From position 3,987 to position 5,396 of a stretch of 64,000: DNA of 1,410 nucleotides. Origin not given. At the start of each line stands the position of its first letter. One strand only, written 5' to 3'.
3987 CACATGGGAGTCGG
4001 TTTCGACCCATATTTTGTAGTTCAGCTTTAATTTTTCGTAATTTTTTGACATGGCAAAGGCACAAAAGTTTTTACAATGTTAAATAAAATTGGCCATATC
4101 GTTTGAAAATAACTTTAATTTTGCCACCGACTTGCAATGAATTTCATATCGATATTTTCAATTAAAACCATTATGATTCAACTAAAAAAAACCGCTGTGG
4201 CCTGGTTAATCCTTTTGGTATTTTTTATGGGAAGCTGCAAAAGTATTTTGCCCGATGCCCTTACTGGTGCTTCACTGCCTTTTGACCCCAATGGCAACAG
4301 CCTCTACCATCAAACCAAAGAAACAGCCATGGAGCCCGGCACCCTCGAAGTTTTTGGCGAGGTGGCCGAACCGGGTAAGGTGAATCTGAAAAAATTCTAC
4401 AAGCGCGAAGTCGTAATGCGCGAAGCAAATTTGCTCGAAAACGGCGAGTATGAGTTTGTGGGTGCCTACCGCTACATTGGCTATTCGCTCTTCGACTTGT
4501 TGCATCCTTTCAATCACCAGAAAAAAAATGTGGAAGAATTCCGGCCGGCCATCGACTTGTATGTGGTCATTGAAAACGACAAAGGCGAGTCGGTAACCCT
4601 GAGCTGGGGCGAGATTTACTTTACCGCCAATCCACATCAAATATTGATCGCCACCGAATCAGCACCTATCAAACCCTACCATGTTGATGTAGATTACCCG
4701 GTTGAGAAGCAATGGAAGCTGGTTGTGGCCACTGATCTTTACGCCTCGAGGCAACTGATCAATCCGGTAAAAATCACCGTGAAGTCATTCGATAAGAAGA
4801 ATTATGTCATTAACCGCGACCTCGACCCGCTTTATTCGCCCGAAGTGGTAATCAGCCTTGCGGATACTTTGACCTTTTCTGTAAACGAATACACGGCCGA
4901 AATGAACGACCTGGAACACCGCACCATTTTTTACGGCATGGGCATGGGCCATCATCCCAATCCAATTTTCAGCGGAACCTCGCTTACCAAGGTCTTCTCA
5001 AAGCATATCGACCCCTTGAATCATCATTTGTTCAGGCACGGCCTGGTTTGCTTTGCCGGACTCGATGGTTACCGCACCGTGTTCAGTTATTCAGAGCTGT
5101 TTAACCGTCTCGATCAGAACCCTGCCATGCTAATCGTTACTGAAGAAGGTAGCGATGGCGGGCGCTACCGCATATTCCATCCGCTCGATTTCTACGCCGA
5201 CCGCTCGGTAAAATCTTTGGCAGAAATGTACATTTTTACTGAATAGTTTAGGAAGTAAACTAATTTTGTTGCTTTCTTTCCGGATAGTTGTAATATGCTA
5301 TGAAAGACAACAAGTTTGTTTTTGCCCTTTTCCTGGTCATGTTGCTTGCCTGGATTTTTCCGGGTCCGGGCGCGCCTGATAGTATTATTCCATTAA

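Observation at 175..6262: Candidate TonB-dependent molybdate/tungstate acquisition locus: orphan WtpA-type binding protein, TBDR, Mop-less ModE, tandem SUOX-fold lipoprotein and BASS permease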

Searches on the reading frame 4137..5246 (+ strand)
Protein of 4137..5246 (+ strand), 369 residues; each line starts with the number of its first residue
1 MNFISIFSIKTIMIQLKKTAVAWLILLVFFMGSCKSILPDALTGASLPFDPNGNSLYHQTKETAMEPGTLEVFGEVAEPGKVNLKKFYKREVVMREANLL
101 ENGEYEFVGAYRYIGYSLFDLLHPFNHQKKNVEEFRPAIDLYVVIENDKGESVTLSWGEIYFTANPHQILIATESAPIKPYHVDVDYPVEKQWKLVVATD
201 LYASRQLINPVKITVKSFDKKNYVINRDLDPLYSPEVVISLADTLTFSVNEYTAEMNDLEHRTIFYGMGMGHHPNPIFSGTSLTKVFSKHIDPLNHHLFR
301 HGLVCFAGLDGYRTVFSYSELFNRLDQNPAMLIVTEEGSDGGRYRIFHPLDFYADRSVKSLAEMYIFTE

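Call 3: search_protein_families(library=pfam, proteins=[window:4137-5246:+], max_evalue=0.01)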
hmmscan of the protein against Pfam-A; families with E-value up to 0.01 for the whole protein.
window:4137-5246:+ (369 aa): 0 families

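Call 4: search_protein_families(library=ncbifam, proteins=[window:4137-5246:+], max_evalue=0.01)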
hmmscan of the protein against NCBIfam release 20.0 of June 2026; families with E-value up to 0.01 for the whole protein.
window:4137-5246:+ (369 aa): 0 families

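Call 12: search_protein_families(library=pfam, proteins=[window:4137-5246:+], max_evalue=10)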
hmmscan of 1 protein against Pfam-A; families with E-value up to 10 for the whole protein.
window:4137-5246:+ (369 aa): 0 families

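Call 13: search_solved_structures(query=window:4137-5246:+, max_evalue=10)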
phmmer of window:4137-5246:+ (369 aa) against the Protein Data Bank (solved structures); distinct sequences matched with E-value up to 10: 0.

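Call 14: find_homologous_proteins(query=window:4173-5246:+, max_evalue=0.001)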
Query window:4173-5246:+ (357 aa): 784 proteins with E <= 0.001 among 2192 candidates; the best 120 are listed.
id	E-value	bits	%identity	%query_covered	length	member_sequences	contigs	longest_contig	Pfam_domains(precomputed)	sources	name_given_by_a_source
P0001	3.5e-231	784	95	100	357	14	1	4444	-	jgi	-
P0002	1.1e-202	691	84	99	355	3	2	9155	-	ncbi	-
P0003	3.5e-198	676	84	95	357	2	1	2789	-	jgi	jgi:hypothetical protein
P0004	1.4e-171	588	72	99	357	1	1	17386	-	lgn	-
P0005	7.3e-171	586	72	99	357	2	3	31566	-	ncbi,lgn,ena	-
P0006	2.2e-167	575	70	99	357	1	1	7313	-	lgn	-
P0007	3.4e-163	561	68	100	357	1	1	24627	-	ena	-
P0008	1.6e-160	552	67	100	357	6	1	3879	-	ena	-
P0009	1.8e-121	424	55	99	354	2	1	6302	-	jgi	jgi:hypothetical protein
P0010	8.4e-121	421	55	99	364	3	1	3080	-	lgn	-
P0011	1.1e-120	421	54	96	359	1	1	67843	-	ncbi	-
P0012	1.2e-120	421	55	98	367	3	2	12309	-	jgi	jgi:hypothetical protein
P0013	2.5e-120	420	55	97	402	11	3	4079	-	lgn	-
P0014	4.7e-120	419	56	97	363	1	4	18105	-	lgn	-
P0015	5.8e-120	419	57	97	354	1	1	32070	-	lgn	-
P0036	3.3e-117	410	53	99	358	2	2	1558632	-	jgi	jgi:hypothetical protein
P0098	4.9e-110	386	51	100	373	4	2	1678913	-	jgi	jgi:hypothetical protein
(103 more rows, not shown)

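Call 16: find_encoding_contigs(protein=P0036, flank=10000, max_places=2)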
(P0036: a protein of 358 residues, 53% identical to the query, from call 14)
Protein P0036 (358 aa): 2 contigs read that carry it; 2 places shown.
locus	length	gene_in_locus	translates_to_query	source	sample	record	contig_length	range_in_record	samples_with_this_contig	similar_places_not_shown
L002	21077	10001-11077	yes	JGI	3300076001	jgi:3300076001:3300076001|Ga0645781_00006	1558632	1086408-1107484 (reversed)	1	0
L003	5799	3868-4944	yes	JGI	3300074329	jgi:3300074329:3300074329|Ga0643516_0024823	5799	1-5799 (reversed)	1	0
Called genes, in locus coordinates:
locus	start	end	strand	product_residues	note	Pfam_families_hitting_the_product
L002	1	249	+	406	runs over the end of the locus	-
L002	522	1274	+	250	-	-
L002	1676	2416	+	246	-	-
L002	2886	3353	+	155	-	PF07681:DoxX (weak)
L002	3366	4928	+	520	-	PF01408:GFO_IDH_MocA, PF19051:GFO_IDH_MocA_C2 (faint), PF22725:GFO_IDH_MocA_C3 (faint)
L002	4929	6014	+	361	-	PF01408:GFO_IDH_MocA, PF03447:NAD_binding_3 (weak), PF02894:GFO_IDH_MocA_C, PF22725:GFO_IDH_MocA_C3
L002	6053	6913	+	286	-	PF01261:AP_endonuc_2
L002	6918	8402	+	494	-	PF01408:GFO_IDH_MocA, PF22725:GFO_IDH_MocA_C3 (faint), PF19051:GFO_IDH_MocA_C2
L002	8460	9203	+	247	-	PF06439:3keto-disac_hyd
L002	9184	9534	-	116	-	-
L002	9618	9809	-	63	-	-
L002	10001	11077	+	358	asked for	-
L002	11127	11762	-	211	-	-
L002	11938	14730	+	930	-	PF00686:CBM_20, PF02446:Glyco_hydro_77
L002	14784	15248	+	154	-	-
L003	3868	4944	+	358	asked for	-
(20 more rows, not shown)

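Call 17: find_encoding_contigs(protein=P0098, flank=10000, max_places=2)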
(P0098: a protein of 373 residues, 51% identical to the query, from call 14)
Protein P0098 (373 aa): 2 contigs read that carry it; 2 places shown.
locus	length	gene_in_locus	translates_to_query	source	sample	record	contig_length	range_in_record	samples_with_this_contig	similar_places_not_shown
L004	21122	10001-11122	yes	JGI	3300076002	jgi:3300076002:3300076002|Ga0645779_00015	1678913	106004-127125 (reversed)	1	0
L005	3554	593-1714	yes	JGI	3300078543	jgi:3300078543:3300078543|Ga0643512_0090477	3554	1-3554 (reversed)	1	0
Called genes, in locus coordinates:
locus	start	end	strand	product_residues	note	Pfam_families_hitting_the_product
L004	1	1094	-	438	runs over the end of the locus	PF12801:Fer4_5, PF12838:Fer4_7 (faint), PF13187:Fer4_9 (faint), PF13237:Fer4_10 (faint), PF13484:Fer4_16 (faint), PF14697:Fer4_21 (faint), PF12801:Fer4_5 (weak), PF00037:Fer4 (weak), +1 more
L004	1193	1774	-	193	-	PF12838:Fer4_7 (faint), PF00037:Fer4 (faint), PF12837:Fer4_6 (faint), PF14697:Fer4_21 (weak)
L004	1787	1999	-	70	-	-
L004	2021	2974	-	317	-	-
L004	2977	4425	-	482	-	PF13360:PQQ_2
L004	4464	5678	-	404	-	PF01011:PQQ (faint), PF13360:PQQ_2, PF07774:EMC1_C (faint), PF13570:Beta-prop_ACSF4 (weak)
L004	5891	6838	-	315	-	PF01547:SBP_bac_1, PF13531:SBP_bac_11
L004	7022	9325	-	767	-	PF13620:CarboxypepD_reg, PF13715:CarbopepD_reg_2, PF07715:Plug, PF00593:TonB_dep_Rec_b-barrel, PF14905:OMP_b-brl_3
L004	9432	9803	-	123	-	PF00126:HTH_1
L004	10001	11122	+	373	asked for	-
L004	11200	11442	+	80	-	PF03459:TOBE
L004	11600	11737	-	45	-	-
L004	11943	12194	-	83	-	-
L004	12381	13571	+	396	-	PF08442:ATP-grasp_2, PF13549:ATP-grasp_5 (faint), PF24948:Citrate_synth_N, PF00549:Ligase_CoA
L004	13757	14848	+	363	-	PF01571:GCV_T, PF08669:GCV_T_C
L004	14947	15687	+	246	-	PF04029:2-ph_phosp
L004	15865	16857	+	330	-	-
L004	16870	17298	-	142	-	-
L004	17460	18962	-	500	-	PF00221:Lyase_aromatic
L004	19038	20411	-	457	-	PF13393:tRNA-synt_His, PF03129:HGTP_anticodon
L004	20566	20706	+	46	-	-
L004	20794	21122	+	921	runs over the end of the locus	PF01326:PPDK_N, PF00391:PEP-utilizers, PF02896:PEP-utilizers_C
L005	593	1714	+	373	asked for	-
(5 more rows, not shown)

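Call 26: predict_structure(alignment_id=A1)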
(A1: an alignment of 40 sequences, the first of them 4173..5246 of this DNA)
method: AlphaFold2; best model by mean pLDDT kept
length: 357 residues; sequences in the alignment: 40
mean_pLDDT: 86.6   pTM: 0.82
mean pLDDT of the five models: 86.6, 86.5, 85.3, 85.0, 84.6
residues with pLDDT >= 90: 204; 70-90: 115; 50-70: 20; < 50: 18
segments of 3 or more residues with pLDDT < 50: 26-39, 41-44
pLDDT, mean of each block of 10 residues (from residue 1): 72 81 52 46 59 96 98 96 91 92 98 95 95 98 95 93 87 88 96 96 96 88 87 80 87 73 85 89 91 95 95 87 75 86 87 94
secondary structure, 60 per line:
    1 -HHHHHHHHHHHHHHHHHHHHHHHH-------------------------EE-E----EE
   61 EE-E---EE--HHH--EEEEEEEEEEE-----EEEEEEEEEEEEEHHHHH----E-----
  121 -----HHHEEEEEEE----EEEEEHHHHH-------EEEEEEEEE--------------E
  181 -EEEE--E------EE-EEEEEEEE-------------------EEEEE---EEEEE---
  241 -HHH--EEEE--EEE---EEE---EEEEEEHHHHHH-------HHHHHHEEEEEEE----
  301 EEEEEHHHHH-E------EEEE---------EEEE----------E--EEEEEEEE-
elements in order: H2-25 E59-62 E77-87 E93-105 H106-110 E129-135 E140-144 H145-149 E157-165 E182-185 E198-205 E225-229 E233-237 E247-250 E253-255 E259-261 E265-270 H271-276 H284-289 E290-296 E301-305 H306-310 E319-322 E332-335 E349-356

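Call 30: fold_search(model_id=the predicted structure, library=pdb)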
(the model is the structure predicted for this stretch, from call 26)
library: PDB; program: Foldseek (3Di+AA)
matches with E <= 10: 838; with E <= 0.001: 8
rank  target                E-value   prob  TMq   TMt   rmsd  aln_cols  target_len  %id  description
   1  2ca3_A                7.7e-06  1.00  0.29  0.28  18.0       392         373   14  Sulfite dehydrogenase from Starkeya Novella r55m mutant (released 2007-02-20)
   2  2c9x_A                2.2e-05  1.00  0.30  0.28  18.0       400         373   14  Sulfite dehydrogenase from Starkeya Novella Y236F mutant (released 2006-08-16)
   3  3r18                  3.3e-04  0.98  0.28  0.27  16.7       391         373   11  Chicken sulfite oxidase double mutant with altered activity and substrate affinity (released 2012-02-08)
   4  3hbg                  3.7e-04  0.99  0.31  0.31  16.5       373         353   12  Structure of recombinant Chicken Liver Sulfite Oxidase mutant C185S (released 2010-04-14)
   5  1sox_A                5.8e-04  0.99  0.30  0.24  16.0       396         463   11  SULFITE OXIDASE FROM CHICKEN LIVER (released 1998-04-29)
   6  1sox_B                6.5e-04  0.96  0.28  0.22  16.6       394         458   10  SULFITE OXIDASE FROM CHICKEN LIVER (released 1998-04-29)
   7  2a9d_B                7.2e-04  0.98  0.30  0.30  16.3       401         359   12  Crystal structure of recombinant chicken sulfite oxidase with Arg at residue 161 (released 2005-08-02)
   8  3r19                  7.6e-04  0.98  0.29  0.28  16.5       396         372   11  Chicken sulfite oxidase triple mutant with altered activity and substrate affinity (released 2012-02-08)
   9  7sr8_E                3.3e-02  0.08  0.12  0.16  18.2       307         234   10  Molecular mechanism of the the wake-promoting agent TAK-925 (released 2022-06-08)
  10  7vla_S                4.3e-02  0.06  0.11  0.14  18.4       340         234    8  Cryo-EM structure of the CCL15(27-92) bound CCR1-Gi complex (released 2022-03-23)
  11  9iy8_S                4.8e-02  0.06  0.11  0.13  18.3       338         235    9  Cryo-EM structure of apo-GPR55-G13 complex (released 2025-01-01)
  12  5i4d_A                5.1e-02  0.16  0.10  0.15  16.7       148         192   13  1.75 Angstrom Crystal Structure of Superantigen-like Protein, Exotoxin from Staphylococcus aureus, in Complex with Sia (released 2016-02-24)
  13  7sku_B                6.4e-02  0.04  0.09  0.10  21.1       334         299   10  Nipah virus matrix protein in complex with PI(4,5)P2 (released 2022-08-24)
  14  3byt_H                6.7e-02  0.13  0.17  0.24  20.1       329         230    9  A complex between a variant of staphylococcal enterotoxin C3 and the variable domain of the murine T cell receptor bet (released 2009-05-12)
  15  3byt_F                6.7e-02  0.13  0.16  0.23  19.5       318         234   10  A complex between a variant of staphylococcal enterotoxin C3 and the variable domain of the murine T cell receptor bet (released 2009-05-12)
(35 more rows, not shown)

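Call 33: search_protein_families(library=pfam, proteins=[L004:11191-11442:+], max_evalue=0.001)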
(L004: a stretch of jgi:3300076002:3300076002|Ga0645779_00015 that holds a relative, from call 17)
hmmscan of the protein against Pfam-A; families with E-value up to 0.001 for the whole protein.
L004:11191-11442:+ (83 aa): 1 family
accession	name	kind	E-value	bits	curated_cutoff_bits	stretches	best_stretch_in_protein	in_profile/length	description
PF03459.23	TOBE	-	7.6e-16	58.5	22.3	1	19-81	2-64/64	TOBE domain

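Call 46: search_solved_structures(query=A1, max_evalue=10)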
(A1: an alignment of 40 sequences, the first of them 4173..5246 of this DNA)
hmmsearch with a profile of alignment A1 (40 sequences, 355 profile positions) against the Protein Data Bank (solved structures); distinct sequences matched with E-value up to 10: 2.
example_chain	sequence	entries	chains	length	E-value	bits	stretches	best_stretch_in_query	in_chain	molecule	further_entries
7ae7_a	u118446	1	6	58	0.38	12.7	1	168-200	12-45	Protein ShdD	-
7ae4_a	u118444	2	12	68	0.56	12.2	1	168-200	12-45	Protein ShdD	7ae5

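Call 66: search_protein_representatives(alignment_id=A1)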
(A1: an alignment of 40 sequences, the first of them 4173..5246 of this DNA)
Query: 40 sequences, 355 profile positions. Proteins with E-value up to 0.001 (for the whole library): 314; up to 1e-10: 220; up to 1e-30: 75. The best 150 are listed.
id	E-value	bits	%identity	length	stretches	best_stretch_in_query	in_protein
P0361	1.1e-133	461.9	-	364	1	7-354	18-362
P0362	3.7e-119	414.1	-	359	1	8-354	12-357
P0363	8.2e-116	403.1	-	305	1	4-273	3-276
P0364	1.5e-111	389.1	-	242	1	65-303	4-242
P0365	6.0e-109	380.5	-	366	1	7-228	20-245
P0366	6.6e-108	377.1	-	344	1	11-354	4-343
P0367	8.1e-101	353.8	-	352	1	9-353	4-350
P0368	4.8e-92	324.9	-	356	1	26-352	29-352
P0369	1.5e-84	300.3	-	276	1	78-352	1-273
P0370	1.9e-80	286.8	-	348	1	3-350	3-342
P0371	2.4e-79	283.2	-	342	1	37-350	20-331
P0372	1.0e-78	281.1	-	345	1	16-351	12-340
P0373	1.5e-77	277.2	-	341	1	15-353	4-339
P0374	3.7e-76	272.7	-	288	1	34-300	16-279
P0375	1.1e-75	271.1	-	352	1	29-352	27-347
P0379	9.6e-72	258.1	-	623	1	18-352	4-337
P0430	7.8e-32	126.9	-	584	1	55-351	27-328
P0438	9.7e-30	120.0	-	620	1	50-351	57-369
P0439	6.1e-29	117.3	-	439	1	54-352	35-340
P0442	2.6e-28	115.3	-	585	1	53-350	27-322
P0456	8.5e-26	107.0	-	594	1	54-348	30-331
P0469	1.6e-23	99.5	-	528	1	57-189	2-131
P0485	6.1e-21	91.0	-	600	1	53-351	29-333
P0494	1.9e-20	89.4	-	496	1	56-309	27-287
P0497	1.6e-19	86.4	-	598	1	56-350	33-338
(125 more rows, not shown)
